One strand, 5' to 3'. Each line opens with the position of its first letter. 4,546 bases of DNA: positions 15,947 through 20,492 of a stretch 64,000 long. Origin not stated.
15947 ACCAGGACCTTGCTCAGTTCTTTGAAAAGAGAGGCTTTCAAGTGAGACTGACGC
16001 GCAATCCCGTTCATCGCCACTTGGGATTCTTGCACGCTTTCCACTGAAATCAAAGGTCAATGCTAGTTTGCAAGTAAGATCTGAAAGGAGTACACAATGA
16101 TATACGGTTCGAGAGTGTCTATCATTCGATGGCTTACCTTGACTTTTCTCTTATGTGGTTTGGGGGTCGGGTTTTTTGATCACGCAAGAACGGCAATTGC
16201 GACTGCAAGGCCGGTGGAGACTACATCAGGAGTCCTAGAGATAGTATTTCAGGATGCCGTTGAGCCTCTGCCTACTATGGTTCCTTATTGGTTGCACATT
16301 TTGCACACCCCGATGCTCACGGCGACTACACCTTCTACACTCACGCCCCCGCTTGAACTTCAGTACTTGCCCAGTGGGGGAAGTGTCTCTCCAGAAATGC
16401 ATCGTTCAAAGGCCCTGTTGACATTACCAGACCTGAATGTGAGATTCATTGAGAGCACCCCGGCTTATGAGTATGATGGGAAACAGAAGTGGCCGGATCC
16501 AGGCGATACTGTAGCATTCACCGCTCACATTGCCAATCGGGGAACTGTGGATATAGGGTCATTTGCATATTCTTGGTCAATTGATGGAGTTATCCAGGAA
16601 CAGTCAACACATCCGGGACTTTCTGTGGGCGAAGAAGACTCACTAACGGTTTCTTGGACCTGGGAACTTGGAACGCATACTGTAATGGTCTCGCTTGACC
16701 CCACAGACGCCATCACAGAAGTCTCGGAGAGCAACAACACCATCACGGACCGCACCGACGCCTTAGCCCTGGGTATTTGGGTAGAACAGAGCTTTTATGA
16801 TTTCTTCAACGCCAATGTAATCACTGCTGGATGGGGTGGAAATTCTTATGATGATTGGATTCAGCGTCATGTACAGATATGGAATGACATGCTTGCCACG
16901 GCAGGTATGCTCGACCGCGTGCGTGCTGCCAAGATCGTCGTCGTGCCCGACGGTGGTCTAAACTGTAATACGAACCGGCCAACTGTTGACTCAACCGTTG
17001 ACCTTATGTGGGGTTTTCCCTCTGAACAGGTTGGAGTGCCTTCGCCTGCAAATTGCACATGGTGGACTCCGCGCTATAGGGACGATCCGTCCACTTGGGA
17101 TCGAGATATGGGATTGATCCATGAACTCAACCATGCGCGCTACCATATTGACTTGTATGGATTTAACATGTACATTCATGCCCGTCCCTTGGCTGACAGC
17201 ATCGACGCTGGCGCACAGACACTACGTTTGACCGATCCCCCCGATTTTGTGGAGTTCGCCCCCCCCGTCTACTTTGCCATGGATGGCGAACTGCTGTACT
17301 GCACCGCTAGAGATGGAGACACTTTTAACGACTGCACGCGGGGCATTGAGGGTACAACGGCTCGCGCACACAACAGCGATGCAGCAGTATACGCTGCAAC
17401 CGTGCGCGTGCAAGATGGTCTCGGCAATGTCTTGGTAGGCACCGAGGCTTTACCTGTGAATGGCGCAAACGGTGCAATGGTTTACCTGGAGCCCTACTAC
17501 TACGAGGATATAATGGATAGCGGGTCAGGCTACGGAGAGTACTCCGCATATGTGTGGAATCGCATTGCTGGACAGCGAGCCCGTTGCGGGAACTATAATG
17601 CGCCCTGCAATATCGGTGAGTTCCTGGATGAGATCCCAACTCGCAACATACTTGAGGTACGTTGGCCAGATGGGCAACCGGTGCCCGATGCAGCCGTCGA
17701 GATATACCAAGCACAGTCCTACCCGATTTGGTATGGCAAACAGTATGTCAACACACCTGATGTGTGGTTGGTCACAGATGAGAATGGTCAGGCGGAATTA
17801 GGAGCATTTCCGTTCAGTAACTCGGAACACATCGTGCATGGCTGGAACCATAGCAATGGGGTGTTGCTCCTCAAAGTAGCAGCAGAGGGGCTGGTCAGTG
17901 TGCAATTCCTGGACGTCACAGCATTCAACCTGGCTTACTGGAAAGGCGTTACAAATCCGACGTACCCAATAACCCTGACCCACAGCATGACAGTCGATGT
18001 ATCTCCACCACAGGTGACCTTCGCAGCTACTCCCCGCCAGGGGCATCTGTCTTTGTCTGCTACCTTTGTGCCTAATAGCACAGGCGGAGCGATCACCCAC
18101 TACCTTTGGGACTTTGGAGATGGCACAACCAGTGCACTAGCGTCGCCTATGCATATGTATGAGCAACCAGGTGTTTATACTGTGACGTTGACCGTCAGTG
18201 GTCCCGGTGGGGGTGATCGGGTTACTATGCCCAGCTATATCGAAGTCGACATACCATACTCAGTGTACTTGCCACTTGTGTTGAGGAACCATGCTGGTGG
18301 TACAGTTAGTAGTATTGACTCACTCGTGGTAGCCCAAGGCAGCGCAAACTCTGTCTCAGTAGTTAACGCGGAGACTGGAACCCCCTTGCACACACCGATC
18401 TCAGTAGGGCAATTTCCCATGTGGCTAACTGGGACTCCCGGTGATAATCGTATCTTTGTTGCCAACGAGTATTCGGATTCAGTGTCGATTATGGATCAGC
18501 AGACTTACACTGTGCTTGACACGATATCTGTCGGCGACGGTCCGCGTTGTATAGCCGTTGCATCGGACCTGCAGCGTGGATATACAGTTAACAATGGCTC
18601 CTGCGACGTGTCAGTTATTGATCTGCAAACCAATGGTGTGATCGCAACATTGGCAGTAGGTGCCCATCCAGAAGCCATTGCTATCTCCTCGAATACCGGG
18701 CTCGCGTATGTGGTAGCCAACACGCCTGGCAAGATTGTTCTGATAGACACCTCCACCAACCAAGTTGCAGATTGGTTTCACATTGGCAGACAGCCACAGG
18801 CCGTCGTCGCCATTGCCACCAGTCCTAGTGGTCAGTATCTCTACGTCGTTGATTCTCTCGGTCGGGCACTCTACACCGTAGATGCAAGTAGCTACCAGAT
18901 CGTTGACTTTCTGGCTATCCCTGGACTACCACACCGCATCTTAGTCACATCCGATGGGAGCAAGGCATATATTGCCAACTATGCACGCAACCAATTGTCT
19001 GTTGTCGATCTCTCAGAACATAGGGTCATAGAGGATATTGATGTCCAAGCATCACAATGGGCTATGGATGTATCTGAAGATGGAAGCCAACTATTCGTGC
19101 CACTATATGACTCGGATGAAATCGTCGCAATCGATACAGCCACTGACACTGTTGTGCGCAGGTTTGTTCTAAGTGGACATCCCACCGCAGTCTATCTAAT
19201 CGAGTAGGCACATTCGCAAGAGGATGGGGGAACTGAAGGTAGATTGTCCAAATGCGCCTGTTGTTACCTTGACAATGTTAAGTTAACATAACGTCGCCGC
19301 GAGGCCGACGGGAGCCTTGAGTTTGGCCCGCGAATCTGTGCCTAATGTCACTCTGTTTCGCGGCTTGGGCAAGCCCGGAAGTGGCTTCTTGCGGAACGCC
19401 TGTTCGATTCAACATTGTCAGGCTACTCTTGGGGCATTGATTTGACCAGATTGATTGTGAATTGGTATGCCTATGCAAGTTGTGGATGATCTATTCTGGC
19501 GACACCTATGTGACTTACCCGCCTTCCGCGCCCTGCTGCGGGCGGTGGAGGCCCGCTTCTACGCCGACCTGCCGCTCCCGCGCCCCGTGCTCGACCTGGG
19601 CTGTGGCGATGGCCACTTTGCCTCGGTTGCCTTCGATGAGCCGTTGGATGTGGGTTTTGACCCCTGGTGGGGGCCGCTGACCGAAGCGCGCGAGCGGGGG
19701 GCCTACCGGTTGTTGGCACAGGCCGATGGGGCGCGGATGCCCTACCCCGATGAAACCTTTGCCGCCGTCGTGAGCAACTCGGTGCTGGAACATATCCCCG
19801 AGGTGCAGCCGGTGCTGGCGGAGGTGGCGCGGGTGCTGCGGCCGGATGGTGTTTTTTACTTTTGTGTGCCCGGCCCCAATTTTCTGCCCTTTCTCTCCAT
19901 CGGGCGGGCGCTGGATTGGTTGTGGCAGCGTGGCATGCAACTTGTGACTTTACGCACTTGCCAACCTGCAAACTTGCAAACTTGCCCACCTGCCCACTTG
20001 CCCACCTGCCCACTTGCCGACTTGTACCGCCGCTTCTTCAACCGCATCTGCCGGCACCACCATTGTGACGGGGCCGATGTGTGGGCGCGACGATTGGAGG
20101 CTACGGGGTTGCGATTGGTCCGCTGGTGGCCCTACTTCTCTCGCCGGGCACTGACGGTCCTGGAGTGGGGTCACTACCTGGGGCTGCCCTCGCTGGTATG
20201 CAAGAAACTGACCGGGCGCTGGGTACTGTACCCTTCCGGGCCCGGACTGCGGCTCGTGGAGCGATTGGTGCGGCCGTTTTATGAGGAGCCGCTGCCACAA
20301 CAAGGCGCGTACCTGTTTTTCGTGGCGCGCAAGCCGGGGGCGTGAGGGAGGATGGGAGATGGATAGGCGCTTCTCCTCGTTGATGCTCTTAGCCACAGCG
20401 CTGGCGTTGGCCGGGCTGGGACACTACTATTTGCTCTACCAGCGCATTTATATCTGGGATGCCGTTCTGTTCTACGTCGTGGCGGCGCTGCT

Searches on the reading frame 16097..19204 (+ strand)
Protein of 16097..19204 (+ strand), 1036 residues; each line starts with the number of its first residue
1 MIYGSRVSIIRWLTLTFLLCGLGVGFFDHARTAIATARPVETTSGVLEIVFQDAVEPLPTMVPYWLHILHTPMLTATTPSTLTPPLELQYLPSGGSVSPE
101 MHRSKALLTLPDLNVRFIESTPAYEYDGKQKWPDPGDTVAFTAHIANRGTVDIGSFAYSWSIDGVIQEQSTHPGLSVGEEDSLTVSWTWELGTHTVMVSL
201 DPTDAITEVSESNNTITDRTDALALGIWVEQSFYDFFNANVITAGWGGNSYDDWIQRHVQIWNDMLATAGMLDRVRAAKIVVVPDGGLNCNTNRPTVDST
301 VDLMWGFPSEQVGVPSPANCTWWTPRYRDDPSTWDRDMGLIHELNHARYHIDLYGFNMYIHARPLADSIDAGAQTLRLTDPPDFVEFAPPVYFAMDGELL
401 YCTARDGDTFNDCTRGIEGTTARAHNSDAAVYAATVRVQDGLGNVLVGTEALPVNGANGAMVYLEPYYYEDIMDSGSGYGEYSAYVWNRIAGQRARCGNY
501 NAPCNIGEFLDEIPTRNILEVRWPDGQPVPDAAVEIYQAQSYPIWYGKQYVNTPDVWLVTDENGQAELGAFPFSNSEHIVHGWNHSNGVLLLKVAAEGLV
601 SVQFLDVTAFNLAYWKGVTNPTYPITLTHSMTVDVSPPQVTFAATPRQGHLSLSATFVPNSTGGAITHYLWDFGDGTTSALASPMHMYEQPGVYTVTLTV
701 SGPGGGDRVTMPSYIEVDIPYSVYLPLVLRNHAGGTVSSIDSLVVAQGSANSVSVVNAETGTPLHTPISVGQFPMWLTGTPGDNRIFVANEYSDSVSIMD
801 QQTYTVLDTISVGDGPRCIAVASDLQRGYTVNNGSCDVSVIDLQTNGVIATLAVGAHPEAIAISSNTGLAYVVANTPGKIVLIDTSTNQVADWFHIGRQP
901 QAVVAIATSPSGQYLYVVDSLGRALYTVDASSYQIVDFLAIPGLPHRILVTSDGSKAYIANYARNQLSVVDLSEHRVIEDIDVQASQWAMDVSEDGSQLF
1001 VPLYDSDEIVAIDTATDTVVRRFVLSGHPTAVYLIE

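Call 22: search_protein_families(library=pfam, proteins=[window:16097-19204:+], max_evalue=0.001)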
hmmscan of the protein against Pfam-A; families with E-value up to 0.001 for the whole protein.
window:16097-19204:+ (1036 aa): 7 families
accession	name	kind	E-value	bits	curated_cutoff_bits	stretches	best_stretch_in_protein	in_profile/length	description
PF21783.3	YNCE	-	2.5e-15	57.1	27.1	1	917-987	258-328/339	YNCE-like beta-propeller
PF18911.6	PKD_4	-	1.1e-14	54.7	27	1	645-712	10-80/85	PKD domain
PF07705.17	CARDB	-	2.3e-12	47.5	22.7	1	133-217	15-100/101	CARDB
PF00801.26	PKD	-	5.9e-12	45.9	23.5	1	640-706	2-71/80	PKD domain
PF02239.22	Cytochrom_D1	-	3.1e-07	29.7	25.5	0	793-913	14-139/368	Cytochrome D1 heme domain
PF10282.15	Lactonase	-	8.6e-07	28.9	21.7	0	945-1010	88-316/344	Lactonase, 7-bladed beta-propeller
PF23414.1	Beta-prop_EML_2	-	0.00054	19.9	90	0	836-917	20-98/266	Echinoderm microtubule-associated protein second beta-propeller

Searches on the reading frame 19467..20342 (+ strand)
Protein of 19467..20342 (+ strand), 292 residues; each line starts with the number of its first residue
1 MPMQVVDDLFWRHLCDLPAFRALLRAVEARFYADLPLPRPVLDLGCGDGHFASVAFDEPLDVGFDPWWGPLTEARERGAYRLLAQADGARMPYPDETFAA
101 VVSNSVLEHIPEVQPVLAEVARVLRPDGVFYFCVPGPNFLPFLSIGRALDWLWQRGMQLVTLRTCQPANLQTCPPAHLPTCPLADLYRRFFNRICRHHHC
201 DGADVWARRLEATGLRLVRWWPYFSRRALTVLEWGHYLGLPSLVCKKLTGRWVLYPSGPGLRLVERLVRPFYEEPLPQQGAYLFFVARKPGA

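Call 22: search_protein_families(library=pfam, proteins=[window:19467-20342:+], max_evalue=0.001)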
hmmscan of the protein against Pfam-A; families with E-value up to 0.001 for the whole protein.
window:19467-20342:+ (292 aa): 6 families
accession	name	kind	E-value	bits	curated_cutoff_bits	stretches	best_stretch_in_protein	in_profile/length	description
PF08241.18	Methyltransf_11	-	8.9e-18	65.2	21.2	1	42-132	1-95/95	Methyltransferase domain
PF13489.12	Methyltransf_23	-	1.6e-14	54.4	27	1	21-163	7-136/164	Methyltransferase domain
PF13649.12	Methyltransf_25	-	6.8e-13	49.6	27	1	41-128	1-97/97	Methyltransferase domain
PF13847.12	Methyltransf_31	-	2.3e-10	40.8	27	1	41-133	7-110/145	Methyltransferase domain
PF08242.18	Methyltransf_12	-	9.1e-09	36.4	30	1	42-130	1-98/98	Methyltransferase domain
PF03141.22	Methyltransf_29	-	6.4e-05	22.2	23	1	39-133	119-218/506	Putative S-adenosyl-L-methionine-dependent methyltransferase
